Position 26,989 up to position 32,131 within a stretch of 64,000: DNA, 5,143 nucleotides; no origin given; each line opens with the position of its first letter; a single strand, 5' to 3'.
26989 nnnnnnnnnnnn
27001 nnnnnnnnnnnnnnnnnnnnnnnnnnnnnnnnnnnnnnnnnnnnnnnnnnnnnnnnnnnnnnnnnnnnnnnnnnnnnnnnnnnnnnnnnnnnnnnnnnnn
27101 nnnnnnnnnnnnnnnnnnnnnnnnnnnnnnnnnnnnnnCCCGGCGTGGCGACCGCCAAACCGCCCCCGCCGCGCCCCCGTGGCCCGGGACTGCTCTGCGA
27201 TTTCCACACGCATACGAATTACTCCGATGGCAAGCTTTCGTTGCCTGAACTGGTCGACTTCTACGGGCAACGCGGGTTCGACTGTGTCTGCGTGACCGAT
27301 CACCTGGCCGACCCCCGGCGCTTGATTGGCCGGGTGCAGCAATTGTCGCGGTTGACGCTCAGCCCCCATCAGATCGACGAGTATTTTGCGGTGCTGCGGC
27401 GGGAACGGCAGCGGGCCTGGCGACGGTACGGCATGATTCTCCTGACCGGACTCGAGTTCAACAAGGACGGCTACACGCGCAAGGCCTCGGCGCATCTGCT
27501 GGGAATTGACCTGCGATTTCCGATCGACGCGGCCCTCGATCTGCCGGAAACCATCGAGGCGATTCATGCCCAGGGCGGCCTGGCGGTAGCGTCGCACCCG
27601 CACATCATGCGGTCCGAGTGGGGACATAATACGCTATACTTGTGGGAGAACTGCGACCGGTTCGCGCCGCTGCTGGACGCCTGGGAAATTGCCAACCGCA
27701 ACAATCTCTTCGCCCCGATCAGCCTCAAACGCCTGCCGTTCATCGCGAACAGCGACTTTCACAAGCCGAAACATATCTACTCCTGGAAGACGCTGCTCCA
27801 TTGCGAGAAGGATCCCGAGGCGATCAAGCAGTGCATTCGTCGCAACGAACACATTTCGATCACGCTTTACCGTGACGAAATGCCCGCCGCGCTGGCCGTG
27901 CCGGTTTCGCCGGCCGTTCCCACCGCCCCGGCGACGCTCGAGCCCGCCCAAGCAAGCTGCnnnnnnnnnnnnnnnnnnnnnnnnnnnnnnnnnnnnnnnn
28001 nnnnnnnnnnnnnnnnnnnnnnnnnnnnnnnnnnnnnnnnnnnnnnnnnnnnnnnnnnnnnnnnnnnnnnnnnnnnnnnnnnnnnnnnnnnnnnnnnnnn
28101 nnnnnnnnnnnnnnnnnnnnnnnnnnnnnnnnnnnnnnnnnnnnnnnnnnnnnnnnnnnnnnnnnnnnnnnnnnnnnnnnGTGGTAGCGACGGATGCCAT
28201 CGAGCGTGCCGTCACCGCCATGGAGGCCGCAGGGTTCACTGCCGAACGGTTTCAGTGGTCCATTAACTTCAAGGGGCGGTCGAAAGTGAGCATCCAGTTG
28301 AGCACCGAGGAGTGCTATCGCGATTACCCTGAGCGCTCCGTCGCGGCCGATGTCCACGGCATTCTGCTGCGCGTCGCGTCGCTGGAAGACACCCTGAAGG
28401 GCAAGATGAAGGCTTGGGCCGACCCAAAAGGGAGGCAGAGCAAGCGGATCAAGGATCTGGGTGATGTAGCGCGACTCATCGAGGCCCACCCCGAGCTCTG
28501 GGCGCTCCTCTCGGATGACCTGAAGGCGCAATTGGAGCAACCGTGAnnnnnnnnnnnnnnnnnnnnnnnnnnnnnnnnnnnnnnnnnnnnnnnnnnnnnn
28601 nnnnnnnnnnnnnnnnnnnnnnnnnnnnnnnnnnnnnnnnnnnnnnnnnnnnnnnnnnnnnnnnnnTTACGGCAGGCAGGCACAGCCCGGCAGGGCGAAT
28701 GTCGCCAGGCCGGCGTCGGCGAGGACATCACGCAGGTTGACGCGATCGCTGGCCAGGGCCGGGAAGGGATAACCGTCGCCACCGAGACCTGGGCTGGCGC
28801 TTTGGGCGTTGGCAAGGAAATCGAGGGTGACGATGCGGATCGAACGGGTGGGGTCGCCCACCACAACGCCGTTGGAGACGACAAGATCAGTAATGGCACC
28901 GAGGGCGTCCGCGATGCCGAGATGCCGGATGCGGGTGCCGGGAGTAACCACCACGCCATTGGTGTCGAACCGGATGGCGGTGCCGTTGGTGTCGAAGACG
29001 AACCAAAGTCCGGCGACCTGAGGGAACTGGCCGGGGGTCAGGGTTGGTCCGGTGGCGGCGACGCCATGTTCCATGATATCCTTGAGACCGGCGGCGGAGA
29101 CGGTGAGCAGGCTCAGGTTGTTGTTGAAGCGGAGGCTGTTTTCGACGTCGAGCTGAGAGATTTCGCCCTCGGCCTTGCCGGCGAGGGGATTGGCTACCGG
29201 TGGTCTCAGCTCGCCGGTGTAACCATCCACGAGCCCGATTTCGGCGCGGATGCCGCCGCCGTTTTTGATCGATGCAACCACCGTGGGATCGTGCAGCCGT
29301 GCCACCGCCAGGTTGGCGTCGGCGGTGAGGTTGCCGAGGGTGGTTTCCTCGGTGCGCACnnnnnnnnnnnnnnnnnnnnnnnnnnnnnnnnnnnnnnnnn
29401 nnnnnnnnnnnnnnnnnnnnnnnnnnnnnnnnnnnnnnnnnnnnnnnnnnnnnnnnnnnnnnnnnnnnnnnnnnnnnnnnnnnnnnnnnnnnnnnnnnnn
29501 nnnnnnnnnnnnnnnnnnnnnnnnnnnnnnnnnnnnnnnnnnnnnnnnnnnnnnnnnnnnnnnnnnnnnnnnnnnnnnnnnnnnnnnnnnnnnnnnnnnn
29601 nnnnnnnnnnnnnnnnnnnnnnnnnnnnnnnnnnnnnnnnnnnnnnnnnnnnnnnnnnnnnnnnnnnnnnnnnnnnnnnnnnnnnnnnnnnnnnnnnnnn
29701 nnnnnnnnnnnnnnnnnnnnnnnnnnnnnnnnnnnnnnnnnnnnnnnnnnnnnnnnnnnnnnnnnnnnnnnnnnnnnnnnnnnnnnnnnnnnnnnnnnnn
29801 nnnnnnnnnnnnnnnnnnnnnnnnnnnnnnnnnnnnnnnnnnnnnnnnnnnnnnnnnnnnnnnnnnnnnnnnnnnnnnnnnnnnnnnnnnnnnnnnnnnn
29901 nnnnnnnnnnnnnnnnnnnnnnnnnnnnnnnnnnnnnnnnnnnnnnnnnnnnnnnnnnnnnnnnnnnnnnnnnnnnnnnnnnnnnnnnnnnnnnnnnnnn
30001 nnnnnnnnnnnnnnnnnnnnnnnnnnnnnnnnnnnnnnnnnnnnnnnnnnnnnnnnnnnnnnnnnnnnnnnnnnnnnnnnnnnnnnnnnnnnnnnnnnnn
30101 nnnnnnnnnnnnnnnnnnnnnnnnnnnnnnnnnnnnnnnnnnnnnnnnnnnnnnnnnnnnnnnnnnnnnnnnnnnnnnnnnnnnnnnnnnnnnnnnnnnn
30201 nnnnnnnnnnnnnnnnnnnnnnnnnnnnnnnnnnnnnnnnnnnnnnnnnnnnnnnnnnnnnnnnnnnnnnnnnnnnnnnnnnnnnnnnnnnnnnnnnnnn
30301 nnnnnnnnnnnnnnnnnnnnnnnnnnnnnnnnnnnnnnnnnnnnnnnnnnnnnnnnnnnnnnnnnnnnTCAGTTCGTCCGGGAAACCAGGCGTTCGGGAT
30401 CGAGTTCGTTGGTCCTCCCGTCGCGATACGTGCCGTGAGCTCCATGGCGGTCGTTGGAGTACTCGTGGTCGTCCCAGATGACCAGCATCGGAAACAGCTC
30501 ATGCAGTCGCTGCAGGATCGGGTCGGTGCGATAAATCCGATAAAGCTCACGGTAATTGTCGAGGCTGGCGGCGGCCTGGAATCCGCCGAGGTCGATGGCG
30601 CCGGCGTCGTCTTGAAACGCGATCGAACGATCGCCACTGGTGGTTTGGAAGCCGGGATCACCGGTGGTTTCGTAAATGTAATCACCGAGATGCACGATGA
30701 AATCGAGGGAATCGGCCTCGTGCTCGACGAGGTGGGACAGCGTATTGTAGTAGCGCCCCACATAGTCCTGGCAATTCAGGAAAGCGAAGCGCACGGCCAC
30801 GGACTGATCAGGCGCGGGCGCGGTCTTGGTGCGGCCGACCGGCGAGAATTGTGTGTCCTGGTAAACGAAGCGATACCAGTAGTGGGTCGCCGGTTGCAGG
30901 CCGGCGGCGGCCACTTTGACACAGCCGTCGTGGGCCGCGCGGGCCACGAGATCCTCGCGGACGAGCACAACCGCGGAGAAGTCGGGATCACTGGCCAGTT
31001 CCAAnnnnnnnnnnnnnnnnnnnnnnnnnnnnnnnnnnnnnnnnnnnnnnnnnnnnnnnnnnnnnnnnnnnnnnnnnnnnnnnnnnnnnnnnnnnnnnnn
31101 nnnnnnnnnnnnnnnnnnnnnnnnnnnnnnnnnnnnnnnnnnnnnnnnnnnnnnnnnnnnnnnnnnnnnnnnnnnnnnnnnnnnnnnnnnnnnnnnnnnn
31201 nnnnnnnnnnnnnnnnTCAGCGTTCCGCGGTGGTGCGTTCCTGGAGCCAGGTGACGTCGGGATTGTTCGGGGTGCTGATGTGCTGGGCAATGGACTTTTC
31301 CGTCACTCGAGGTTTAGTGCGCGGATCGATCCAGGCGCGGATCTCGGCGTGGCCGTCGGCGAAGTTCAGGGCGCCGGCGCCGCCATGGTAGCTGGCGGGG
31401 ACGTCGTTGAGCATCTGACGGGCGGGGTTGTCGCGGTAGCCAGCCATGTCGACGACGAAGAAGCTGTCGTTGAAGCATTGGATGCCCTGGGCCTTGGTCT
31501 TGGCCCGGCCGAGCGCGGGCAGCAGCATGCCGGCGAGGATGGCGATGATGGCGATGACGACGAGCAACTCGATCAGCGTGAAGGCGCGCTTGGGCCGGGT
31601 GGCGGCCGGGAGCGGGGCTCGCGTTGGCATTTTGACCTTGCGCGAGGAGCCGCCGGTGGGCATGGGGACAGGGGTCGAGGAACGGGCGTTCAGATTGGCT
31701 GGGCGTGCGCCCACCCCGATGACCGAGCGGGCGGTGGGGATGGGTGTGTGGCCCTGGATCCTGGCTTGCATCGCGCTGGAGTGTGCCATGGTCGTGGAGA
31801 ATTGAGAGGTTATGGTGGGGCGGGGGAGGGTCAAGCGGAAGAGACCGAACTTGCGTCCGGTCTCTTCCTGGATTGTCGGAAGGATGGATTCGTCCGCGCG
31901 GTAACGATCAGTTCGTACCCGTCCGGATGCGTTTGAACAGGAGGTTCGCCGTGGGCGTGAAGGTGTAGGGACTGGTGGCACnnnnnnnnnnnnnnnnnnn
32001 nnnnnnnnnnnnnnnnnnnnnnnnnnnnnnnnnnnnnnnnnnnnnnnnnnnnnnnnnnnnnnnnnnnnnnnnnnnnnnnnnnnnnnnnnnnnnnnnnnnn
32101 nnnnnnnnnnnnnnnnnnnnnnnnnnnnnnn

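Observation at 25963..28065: Unusual fusion of a UgtP/MGDG-synthase-like glycosyltransferase with a PHP phosphoesterase domain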

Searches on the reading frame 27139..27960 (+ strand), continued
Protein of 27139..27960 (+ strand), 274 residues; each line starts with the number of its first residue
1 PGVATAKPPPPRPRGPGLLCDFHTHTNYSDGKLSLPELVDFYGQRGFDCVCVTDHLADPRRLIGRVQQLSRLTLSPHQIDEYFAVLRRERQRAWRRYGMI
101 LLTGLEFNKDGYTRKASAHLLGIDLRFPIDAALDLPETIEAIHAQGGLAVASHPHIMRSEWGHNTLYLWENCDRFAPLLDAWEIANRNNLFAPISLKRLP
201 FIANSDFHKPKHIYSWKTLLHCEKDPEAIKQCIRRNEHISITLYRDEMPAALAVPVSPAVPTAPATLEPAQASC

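Call 37: find_encoding_contigs(protein=P0310, flank=6000, max_places=1)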
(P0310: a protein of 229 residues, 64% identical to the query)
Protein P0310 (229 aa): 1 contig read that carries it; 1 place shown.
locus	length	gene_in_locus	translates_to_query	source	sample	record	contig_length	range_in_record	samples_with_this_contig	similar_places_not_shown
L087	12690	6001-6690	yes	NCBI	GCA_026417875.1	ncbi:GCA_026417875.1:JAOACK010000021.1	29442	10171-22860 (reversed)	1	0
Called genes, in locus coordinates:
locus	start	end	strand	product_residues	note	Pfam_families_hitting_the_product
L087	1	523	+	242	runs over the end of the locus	PF12706:Lactamase_B_2, PF13483:Lactamase_B_3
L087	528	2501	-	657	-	PF03190:Thioredox_DsbH, PF13899:Thioredoxin_7, PF13098:Thioredoxin_2 (weak)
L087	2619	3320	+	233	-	PF00072:Response_reg, PF00486:Trans_reg_C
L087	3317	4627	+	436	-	PF12860:PAS_7 (faint), PF00512:HisKA, PF02518:HATPase_c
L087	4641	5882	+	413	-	PF00232:Glyco_hydro_1, PF00150:Cellulase, PF02449:Glyco_hydro_42 (faint)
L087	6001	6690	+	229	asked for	PF02811:PHP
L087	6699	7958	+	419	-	PF13506:Glyco_transf_21, PF00535:Glycos_transf_2, PF13641:Glyco_tranf_2_3, PF13632:Glyco_trans_2_3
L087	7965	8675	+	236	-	PF00149:Metallophos, PF12850:Metallophos_2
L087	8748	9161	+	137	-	PF06146:PsiE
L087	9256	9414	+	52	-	-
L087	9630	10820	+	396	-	PF00512:HisKA, PF02518:HATPase_c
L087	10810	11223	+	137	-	PF00072:Response_reg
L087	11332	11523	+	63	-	-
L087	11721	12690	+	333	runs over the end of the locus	PF12849:PBP_like_2, PF01547:SBP_bac_1, PF12727:PBP_like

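Call 56: find_encoding_contigs(protein=P0145, flank=6000, max_places=2)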
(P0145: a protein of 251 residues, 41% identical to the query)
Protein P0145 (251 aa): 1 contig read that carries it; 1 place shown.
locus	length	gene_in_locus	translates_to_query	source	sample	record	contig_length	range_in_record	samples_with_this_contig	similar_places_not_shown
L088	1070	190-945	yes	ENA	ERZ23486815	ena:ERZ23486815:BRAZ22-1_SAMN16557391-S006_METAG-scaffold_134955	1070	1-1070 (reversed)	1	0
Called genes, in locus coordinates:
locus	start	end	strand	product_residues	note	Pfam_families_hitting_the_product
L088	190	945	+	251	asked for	PF02811:PHP (weak)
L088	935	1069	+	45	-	?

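Call 57: find_encoding_contigs(protein=P0219, flank=6000, max_places=2)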
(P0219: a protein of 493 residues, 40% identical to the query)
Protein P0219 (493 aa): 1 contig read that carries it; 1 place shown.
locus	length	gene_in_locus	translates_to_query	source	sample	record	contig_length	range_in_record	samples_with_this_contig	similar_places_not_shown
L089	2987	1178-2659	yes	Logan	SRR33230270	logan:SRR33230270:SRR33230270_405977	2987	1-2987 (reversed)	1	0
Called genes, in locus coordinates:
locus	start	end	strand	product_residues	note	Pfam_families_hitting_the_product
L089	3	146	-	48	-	?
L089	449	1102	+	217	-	PF00232:Glyco_hydro_1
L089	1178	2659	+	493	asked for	PF00535:Glycos_transf_2 (faint), PF02811:PHP (weak), PF13641:Glyco_tranf_2_3, PF13506:Glyco_transf_21, PF13632:Glyco_trans_2_3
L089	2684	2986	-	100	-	?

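Call 62: search_protein_families(library=ncbifam, proteins=[L082:9456-10172:+, L087:7965-8675:+, L082:6694-7866:+, L087:6699-7958:+, L087:4641-5882:+, L082:6001-6690:+, L081:9527-10405:-, L081:10434-11162:+], max_evalue=0.00001)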
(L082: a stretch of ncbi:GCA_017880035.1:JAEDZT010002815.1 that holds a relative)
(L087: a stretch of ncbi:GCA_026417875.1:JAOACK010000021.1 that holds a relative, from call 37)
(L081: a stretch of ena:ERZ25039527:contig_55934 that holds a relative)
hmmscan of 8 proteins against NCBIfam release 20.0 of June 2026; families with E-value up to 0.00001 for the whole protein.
L082:9456-10172:+ (238 aa): 2 families
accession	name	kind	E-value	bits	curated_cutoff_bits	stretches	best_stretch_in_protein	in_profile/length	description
TIGR00040.1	yfcE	subfamily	2.5e-20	73.2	56.25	1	1-200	1-152/158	YfcE family phosphodiesterase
NF006988.0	PRK09453.1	equivalog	6.2e-15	55.5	117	1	148-198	113-162/183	phosphodiesterase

L087:7965-8675:+ (236 aa): 3 families
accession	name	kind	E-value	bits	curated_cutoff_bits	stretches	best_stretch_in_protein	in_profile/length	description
TIGR00040.1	yfcE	subfamily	4e-17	62.7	56.25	1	2-202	4-156/158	YfcE family phosphodiesterase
NF006988.0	PRK09453.1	equivalog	6.3e-14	52.2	117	1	146-198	113-164/183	phosphodiesterase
NF008516.0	PRK11439.1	equivalog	3.2e-06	27.3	326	0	3-179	21-207/218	protein-serine/threonine phosphatase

L082:6694-7866:+ (390 aa): 6 families
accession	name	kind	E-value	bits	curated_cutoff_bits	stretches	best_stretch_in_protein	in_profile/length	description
TIGR03472.1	HpnI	equivalog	2.3e-68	230.7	310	1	5-366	9-368/373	bacteriohopanetetrol glucosamine biosynthesis glycosyltransferase HpnI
TIGR03469.1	HpnB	hypoth_equivalog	2.9e-13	49.6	379.25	1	4-240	12-256/386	hopene-associated glycosyltransferase HpnB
NF053739.1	GlytfEpsEBac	equivalog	2.9e-09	36.3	450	1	38-151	1-111/265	glycosyltransferase EpsE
TIGR03111.1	glyc2_xrt_Gpos1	hypoth_equivalog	5.8e-09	35.2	363.95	1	2-149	11-158/439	TIGR03111 family XrtG-associated glycosyltransferase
TIGR03937.1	PgaC_IcaA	equivalog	2e-07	30.3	422.3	1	8-152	14-155/407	poly-beta-1,6-N-acetyl-D-glucosamine synthase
NF038299.1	EPS_HpsN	equivalog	8.8e-06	24.9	425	0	39-150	2-109/317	hormogonium polysaccharide biosynthesis glycosyltransferase HpsN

L087:6699-7958:+ (419 aa): 3 families
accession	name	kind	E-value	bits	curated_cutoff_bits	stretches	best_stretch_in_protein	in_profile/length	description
TIGR03472.1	HpnI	equivalog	1.4e-75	254.5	310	1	34-394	32-369/373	bacteriohopanetetrol glucosamine biosynthesis glycosyltransferase HpnI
TIGR03469.1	HpnB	hypoth_equivalog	3.5e-11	42.8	379.25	1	49-261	38-258/386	hopene-associated glycosyltransferase HpnB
TIGR03937.1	PgaC_IcaA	equivalog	5.1e-10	38.9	422.3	1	47-349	37-332/407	poly-beta-1,6-N-acetyl-D-glucosamine synthase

L087:4641-5882:+ (413 aa): 8 families
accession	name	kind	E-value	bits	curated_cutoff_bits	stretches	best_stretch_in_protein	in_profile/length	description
TIGR03356.1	BGL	equivalog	3.4e-87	293.1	478.5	1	6-404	3-427/427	GH1 family beta-glucosidase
NF010036.0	PRK13511.1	subfamily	1.2e-64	218.6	610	2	6-243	7-254/469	6-phospho-beta-galactosidase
NF041004.1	Beta_gal_BgaS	equivalog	1.1e-56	192.3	475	1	79-410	124-465/479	beta-galactosidase BgaS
TIGR01233.1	lacG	equivalog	1.5e-52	179.1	561.2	2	6-243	6-252/472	6-phospho-beta-galactosidase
NF007356.0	PRK09852.1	subfamily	8.4e-28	97.3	623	1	39-408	65-466/474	6-phospho-beta-glucosidase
NF007158.0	PRK09593.1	subfamily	1.3e-27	96.6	639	1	41-394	69-456/478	6-phospho-beta-glucosidase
NF007154.0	PRK09589.1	subfamily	1.6e-26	93.1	624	1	42-409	64-470/476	6-phospho-beta-glucosidase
NF011589.0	PRK15014.1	subfamily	1.6e-23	83.8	686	1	41-150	65-178/477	6-phospho-beta-glucosidase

L082:6001-6690:+ (229 aa): 7 families
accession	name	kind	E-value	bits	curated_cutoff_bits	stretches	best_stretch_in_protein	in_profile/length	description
NF038032.1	CehA_McbA_metalo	domain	4.4e-15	55.9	80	1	4-205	5-166/315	CehA/McbA family metallohydrolase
NF045780.1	TrlF_fam_ATP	equivalog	1.9e-07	30.2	350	1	4-107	8-95/944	TrlF family AAA-like ATPase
NF041577.1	nside_bi_sphtase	equivalog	4.5e-07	29.3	400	0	2-40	2-40/276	3',5'-nucleoside bisphosphate phosphatase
NF047791.1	RNaseRnm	equivalog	6.7e-07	28.8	375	0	3-39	2-38/275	RNase RNM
NF004981.0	PRK06361.1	equivalog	8.3e-07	28.6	117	0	4-41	2-39/217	histidinol phosphate phosphatase domain-containing protein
NF041661.1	Cycl_ph_dihydrol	equivalog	1.8e-06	27.5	500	0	5-58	1-55/259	phosphoribosyl 1,2-cyclic phosphate 1,2-diphosphodiesterase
TIGR01856.1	hisJ_fam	subfamily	3.9e-06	26.7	90.2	1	4-93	1-85/252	histidinol-phosphatase HisJ family protein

L081:9527-10405:- (292 aa): 11 families
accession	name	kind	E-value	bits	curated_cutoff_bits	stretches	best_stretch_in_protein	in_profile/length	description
NF009604.0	PRK13057.1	equivalog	2.9e-44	151.2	274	1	17-288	25-297/302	lipid kinase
NF002033.0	PRK00861.1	subfamily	7.7e-39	133.2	293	1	4-165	16-177/328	putative lipid kinase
TIGR00147.1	TIGR00147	subfamily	2e-37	128.7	118.65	1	4-287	6-296/296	YegS/Rv2252/BmrU family lipid kinase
NF009874.0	PRK13337.1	equivalog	1.3e-33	116.2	385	1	4-288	7-296/305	diacylglycerol kinase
NF009602.0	PRK13054.1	equivalog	1.1e-30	106.8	284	1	37-290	39-297/301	lipid kinase YegS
NF008882.0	PRK11914.1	equivalog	2.9e-28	98.9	302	1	3-287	12-304/306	diacylglycerol kinase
NF009603.0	PRK13055.1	subfamily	3.9e-28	98.3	342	1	4-286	7-300/335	diacylglycerol kinase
NF009605.0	PRK13059.1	equivalog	4.3e-26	91.6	313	1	3-287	5-293/295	putative lipid kinase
TIGR03702.1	lip_kinase_YegS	equivalog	7.9e-25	87.5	387.45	1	37-290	35-293/295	lipid kinase YegS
NF040993.1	MamU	equivalog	1.4e-22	80.5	400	1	25-287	30-296/296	lipid kinase MamU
NF009025.0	PRK12361.1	equivalog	8.7e-22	77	505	1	4-162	246-408/546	hypothetical protein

L081:10434-11162:+ (242 aa): 3 families
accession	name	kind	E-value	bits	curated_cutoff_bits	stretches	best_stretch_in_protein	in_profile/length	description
NF006989.0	PRK09454.1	equivalog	6.5e-30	104.3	264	1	13-235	10-247/251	glycerophosphodiester phosphodiesterase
NF041304.3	AvrBs2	equivalog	1.2e-07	30.1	1000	1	9-87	266-348/716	type III secretion system effector avirulence protein AvrBs2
NF008354.0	PRK11143.1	equivalog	1.6e-06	27.3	254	1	12-63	30-81/359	glycerophosphodiester phosphodiesterase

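Call 78: predict_structure(alignment_id=A2)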
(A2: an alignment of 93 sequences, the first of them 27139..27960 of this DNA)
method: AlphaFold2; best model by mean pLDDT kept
length: 274 residues; sequences in the alignment: 93
mean_pLDDT: 85.9   pTM: 0.82
mean pLDDT of the five models: 85.9, 85.9, 85.3, 84.9, 84.7
residues with pLDDT >= 90: 168; 70-90: 49; 50-70: 55; < 50: 2
segments of 3 or more residues with pLDDT < 50: none
pLDDT, mean of each block of 10 residues (from residue 1): 60 75 97 98 97 92 73 90 98 98 93 75 97 95 98 71 76 95 88 75 95 96 97 96 80 54 66 70
secondary structure, 60 per line:
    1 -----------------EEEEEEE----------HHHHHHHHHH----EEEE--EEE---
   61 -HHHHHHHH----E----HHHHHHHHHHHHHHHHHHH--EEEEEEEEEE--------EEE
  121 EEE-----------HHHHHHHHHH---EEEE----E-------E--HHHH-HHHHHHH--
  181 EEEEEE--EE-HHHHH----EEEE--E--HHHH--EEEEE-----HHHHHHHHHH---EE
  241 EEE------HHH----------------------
elements in order: E18-24 H35-44 E49-52 E55-57 H62-69 H79-97 E100-109 E118-123 H135-144 E148-151 H167-170 H172-178 E181-186 H192-196 E201-204 H210-213 E216-220 H226-235 E239-243

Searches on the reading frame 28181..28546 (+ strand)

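Call 9: search_protein_families(library=pfam, proteins=[window:28181-28546:+], max_evalue=0.01)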
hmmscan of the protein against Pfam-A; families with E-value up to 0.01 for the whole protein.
window:28181-28546:+ (121 aa): 1 family
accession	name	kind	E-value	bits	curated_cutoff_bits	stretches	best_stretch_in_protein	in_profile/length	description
PF08843.17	AbiEii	-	3.7e-08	34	22.5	1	25-116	91-184/238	Nucleotidyl transferase AbiEii toxin, Type IV TA system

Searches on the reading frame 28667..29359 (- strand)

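Call 9: search_protein_families(library=pfam, proteins=[window:28667-29359:-], max_evalue=0.01)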
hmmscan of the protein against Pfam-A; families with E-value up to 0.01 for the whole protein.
window:28667-29359:- (230 aa): 1 family
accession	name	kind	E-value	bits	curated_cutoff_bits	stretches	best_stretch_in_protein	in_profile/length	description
PF02872.23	5_nucleotid_C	-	4.9e-13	49.9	23.6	1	2-185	18-149/158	5'-nucleotidase, C-terminal domain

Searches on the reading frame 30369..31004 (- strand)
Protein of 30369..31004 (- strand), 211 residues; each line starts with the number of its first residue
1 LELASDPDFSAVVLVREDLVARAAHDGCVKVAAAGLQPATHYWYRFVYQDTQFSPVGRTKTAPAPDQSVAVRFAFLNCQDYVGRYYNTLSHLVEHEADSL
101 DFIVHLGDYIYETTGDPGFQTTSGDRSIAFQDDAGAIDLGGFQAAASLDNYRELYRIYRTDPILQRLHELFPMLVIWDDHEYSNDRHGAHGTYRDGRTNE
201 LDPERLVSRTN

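Call 54: search_protein_families(library=pfam, proteins=[window:30369-31004:-], max_evalue=0.001)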
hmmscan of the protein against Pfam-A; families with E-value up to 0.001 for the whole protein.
window:30369-31004:- (211 aa): 2 families
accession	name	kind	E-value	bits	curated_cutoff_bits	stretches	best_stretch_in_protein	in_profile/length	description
PF09423.15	PhoD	-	3.4e-25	89.3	27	1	73-191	1-105/343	PhoD-like phosphatase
PF16655.11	PhoD_N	-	1.5e-12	48.3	30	1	2-61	33-90/90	PhoD-like phosphatase, N-terminal domain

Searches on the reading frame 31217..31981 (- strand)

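Call 70: search_protein_families(library=pfam, proteins=[window:31217-31981:-], max_evalue=0.0001)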
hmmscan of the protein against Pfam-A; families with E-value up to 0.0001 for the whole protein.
window:31217-31981:- (254 aa): 1 family
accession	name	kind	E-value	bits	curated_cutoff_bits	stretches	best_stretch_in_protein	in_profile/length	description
PF07963.17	N_methyl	-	7.6e-09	35.2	21.2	1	129-154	2-27/27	Prokaryotic N-terminal methylation motif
